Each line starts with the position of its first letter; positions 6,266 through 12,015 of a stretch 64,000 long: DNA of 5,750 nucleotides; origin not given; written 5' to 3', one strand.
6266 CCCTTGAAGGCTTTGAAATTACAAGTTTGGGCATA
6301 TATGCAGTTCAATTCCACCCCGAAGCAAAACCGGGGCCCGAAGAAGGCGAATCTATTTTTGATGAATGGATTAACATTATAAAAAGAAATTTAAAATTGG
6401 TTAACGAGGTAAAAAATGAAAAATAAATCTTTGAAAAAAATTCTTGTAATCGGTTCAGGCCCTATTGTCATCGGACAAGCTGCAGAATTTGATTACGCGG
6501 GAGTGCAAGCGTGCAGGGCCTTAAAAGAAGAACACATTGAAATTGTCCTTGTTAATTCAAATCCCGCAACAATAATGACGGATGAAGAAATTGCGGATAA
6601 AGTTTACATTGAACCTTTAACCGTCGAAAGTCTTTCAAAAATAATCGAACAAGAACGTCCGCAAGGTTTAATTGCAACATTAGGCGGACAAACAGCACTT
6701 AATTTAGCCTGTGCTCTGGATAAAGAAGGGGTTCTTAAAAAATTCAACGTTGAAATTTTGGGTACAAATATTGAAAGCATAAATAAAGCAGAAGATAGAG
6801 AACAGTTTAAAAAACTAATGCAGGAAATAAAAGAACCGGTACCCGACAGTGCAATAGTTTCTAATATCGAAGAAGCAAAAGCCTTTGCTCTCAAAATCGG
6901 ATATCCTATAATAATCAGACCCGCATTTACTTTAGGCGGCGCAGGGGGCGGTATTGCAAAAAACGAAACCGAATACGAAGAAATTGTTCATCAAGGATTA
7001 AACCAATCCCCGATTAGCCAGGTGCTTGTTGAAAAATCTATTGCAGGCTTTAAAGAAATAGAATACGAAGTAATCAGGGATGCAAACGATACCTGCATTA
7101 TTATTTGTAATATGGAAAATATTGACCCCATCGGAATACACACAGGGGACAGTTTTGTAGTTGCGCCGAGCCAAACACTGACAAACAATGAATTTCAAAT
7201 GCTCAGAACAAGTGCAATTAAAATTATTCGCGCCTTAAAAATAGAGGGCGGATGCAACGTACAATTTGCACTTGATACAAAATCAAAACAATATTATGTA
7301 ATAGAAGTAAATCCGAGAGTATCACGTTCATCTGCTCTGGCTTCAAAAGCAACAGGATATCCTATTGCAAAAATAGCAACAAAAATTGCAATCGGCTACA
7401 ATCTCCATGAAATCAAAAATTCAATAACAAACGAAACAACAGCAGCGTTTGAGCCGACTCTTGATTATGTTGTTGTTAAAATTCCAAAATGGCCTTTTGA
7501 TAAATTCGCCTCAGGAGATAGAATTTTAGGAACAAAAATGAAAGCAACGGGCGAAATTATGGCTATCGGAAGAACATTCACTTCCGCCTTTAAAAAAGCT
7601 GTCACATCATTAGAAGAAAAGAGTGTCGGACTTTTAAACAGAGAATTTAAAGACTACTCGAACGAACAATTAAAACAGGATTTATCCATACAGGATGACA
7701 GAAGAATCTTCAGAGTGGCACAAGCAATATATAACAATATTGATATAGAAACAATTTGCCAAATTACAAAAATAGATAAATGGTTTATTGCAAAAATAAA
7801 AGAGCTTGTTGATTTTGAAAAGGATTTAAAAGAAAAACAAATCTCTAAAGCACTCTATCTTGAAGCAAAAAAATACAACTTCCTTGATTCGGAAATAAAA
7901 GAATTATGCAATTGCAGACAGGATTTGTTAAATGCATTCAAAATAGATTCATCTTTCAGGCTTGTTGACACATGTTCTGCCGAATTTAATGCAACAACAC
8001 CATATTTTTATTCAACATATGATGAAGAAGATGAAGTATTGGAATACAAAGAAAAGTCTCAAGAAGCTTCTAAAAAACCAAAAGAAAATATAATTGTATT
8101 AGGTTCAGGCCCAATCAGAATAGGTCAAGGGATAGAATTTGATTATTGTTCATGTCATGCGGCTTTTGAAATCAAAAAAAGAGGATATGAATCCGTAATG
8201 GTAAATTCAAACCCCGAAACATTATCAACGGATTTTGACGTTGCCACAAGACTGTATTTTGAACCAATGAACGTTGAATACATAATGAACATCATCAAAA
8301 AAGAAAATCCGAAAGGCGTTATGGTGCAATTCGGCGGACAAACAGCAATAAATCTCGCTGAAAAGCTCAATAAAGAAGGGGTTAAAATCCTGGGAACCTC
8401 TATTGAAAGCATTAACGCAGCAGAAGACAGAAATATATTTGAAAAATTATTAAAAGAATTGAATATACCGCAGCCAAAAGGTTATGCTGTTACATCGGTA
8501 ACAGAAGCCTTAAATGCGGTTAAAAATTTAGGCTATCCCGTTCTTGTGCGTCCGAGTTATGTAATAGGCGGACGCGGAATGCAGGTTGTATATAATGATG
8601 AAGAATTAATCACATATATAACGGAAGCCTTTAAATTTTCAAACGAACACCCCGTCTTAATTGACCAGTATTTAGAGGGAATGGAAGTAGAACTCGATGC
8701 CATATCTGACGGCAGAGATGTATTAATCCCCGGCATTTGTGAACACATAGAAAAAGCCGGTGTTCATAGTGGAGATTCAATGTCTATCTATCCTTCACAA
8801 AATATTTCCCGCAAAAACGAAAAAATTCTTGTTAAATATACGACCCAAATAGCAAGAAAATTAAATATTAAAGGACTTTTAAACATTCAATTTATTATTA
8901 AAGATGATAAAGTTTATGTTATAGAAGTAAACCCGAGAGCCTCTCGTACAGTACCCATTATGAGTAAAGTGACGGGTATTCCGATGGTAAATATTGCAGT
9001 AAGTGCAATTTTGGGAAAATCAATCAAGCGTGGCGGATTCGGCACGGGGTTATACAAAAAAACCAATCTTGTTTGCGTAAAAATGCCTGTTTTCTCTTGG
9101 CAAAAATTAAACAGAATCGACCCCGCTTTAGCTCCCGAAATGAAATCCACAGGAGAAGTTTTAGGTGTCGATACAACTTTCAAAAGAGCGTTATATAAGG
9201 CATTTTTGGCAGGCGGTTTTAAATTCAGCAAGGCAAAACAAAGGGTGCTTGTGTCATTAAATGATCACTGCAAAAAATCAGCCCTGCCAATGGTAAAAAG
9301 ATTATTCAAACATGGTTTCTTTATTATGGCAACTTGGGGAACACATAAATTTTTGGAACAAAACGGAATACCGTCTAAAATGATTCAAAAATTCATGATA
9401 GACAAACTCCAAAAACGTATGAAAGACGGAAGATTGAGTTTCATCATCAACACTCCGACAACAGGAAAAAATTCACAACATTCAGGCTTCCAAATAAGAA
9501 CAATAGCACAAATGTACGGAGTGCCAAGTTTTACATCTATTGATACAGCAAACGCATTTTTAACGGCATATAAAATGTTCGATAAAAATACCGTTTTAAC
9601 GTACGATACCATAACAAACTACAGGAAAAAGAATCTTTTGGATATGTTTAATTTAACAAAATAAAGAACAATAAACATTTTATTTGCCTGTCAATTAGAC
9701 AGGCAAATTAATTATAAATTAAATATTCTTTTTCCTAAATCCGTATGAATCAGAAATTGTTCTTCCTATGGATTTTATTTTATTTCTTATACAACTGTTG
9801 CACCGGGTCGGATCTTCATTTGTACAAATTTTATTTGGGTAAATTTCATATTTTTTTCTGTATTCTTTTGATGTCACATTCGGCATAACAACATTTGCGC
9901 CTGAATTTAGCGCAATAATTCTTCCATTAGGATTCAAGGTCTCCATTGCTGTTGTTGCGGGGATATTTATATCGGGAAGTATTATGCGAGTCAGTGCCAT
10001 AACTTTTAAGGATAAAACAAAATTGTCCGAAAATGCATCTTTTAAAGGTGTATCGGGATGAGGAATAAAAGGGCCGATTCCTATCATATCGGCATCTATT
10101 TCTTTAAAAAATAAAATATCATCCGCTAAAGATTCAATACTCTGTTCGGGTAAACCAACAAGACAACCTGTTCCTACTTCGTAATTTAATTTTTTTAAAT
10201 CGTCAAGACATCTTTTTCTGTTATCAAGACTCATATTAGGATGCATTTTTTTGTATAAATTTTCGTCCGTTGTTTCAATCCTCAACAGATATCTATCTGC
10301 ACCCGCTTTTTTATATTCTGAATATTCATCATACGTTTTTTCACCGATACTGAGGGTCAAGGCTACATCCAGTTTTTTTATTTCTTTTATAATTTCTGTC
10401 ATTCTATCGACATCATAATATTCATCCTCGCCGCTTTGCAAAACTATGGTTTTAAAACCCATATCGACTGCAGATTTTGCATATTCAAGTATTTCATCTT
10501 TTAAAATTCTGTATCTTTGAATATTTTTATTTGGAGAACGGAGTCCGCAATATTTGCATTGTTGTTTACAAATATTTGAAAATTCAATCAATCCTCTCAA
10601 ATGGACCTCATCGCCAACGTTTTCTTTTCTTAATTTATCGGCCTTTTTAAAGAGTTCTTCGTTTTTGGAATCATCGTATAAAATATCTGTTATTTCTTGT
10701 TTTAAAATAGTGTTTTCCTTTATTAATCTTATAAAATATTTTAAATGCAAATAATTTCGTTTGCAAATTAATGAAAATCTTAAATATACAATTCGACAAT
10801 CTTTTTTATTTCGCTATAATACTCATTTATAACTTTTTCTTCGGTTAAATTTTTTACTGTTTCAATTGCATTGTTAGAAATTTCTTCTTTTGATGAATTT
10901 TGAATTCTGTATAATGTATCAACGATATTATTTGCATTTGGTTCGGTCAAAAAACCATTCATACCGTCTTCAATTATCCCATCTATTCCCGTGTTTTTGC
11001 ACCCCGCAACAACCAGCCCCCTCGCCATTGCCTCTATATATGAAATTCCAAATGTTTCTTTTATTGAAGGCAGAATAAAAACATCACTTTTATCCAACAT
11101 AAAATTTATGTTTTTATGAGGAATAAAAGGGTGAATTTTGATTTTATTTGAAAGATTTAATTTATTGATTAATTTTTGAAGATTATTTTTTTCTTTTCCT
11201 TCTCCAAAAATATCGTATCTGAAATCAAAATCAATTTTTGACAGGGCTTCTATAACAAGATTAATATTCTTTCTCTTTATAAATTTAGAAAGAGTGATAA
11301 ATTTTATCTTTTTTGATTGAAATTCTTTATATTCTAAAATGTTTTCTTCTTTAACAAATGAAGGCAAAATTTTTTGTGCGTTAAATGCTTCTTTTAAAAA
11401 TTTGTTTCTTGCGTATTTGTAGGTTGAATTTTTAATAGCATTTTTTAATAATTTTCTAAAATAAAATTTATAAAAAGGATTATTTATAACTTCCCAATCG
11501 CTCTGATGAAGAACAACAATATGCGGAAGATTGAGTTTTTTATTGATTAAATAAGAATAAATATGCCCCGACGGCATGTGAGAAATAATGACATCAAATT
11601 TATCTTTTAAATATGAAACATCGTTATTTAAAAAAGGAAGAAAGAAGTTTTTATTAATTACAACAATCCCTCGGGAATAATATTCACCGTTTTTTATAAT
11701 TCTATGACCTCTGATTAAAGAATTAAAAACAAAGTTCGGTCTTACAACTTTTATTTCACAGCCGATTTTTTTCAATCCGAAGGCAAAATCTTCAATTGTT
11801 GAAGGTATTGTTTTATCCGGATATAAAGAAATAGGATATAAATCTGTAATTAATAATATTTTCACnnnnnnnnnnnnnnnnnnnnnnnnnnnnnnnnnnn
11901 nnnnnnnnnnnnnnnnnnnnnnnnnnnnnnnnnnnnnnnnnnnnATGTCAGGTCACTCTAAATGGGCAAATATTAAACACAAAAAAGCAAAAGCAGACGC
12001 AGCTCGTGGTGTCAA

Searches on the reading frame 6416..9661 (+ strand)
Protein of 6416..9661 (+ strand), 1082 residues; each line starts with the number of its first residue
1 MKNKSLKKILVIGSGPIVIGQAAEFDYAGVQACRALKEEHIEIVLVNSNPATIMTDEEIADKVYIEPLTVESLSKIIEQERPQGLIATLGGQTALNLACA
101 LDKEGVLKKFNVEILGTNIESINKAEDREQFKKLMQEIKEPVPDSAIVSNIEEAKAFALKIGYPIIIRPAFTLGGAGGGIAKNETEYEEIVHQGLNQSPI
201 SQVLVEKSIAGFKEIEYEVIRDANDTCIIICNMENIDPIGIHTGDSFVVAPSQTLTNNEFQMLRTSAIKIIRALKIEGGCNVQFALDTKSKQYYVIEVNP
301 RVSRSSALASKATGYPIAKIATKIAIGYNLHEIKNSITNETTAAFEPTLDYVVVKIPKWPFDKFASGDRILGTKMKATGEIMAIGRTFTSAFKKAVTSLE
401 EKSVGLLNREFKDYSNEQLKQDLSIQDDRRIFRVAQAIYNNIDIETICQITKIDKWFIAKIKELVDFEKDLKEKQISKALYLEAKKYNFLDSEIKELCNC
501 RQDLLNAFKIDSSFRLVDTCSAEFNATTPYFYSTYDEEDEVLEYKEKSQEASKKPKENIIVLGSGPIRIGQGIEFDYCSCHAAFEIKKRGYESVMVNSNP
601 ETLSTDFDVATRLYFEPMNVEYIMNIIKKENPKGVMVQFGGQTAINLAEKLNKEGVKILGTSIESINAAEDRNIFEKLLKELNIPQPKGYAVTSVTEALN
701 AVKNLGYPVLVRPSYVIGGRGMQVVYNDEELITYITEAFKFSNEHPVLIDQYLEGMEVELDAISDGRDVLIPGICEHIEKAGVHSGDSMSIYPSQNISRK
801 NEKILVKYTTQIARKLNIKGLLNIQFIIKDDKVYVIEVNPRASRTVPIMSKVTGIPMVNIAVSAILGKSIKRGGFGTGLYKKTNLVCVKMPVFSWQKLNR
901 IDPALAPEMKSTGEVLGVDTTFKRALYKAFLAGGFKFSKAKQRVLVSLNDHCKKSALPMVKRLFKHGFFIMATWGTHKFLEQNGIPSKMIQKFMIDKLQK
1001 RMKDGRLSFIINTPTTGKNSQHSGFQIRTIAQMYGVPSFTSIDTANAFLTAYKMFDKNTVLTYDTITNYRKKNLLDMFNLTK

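Call 36: search_protein_families(library=pfam, proteins=[window:6416-9661:+], max_evalue=0.00001)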
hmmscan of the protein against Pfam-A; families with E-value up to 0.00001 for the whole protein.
window:6416-9661:+ (1082 aa): 10 families
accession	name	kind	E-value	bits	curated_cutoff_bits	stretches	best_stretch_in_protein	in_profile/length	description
PF02786.22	CPSase_L_D2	-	9.8e-124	411.2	19.8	2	127-332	1-210/211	Carbamoyl-phosphate synthase L chain, ATP binding domain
PF25596.1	CPSase_L_D1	-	1e-99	329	27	2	7-123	3-117/118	Carbamoyl phosphate synthase preATP-grasp domain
PF07478.18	Dala_Dala_lig_C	-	3.8e-22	79.3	24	2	682-840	5-174/204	D-ala D-ala ligase C-terminus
PF02787.25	CPSase_L_D3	-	1.6e-21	76.5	26.6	1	422-497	2-79/80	Carbamoyl-phosphate synthetase large chain, oligomerisation domain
PF02655.19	ATP-grasp_3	-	2.6e-20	73.6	23.2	1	671-842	3-157/160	ATP-grasp domain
PF01071.24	GARS_A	-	4.7e-20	72.7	27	1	676-841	7-188/194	Phosphoribosylglycinamide synthetase, ATP-grasp (A) domain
PF02222.28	ATP-grasp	-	4.9e-20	72.4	27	2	678-842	2-163/179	ATP-grasp domain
PF02142.27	MGS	-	1.6e-18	67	24.1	1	956-1040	2-94/94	MGS-like domain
PF15632.11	ATPgrasp_Ter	-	1.2e-15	57.9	29.1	1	746-868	4-111/131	ATP-grasp in the biosynthetic pathway with Ter operon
PF13535.11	ATP-grasp_4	-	5.8e-11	42.7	27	1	706-842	2-152/160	ATP-grasp domain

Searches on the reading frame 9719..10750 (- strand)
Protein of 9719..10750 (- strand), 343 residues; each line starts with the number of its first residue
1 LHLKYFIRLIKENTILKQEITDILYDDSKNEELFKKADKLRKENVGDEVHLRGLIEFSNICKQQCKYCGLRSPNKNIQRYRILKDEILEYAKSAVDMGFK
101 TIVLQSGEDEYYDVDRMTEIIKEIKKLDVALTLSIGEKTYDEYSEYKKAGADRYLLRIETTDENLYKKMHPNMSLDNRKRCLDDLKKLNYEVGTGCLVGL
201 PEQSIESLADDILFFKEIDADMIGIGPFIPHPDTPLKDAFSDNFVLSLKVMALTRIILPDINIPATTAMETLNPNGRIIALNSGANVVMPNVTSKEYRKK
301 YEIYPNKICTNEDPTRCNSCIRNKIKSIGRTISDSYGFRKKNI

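Call 67: search_protein_families(library=pfam, proteins=[window:9719-10750:-], max_evalue=0.00001)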
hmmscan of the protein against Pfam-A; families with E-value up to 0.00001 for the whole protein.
window:9719-10750:- (343 aa): 1 family
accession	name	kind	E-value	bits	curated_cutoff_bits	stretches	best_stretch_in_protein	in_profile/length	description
PF04055.27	Radical_SAM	-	2.9e-22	80.1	29.5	1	55-213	1-164/166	Radical SAM superfamily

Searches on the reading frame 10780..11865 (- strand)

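Call 67: search_protein_families(library=pfam, proteins=[window:10780-11865:-], max_evalue=0.00001)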
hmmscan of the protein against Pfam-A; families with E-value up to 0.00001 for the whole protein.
window:10780-11865:- (361 aa): 2 families
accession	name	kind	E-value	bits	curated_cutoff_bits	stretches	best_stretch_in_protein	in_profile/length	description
PF00534.26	Glycos_transf_1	-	5.1e-32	111.2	26.4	1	178-328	7-164/172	Glycosyl transferases group 1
PF13692.12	Glyco_trans_1_4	-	1e-21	78.1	27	1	189-320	4-138/142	Glycosyl transferases group 1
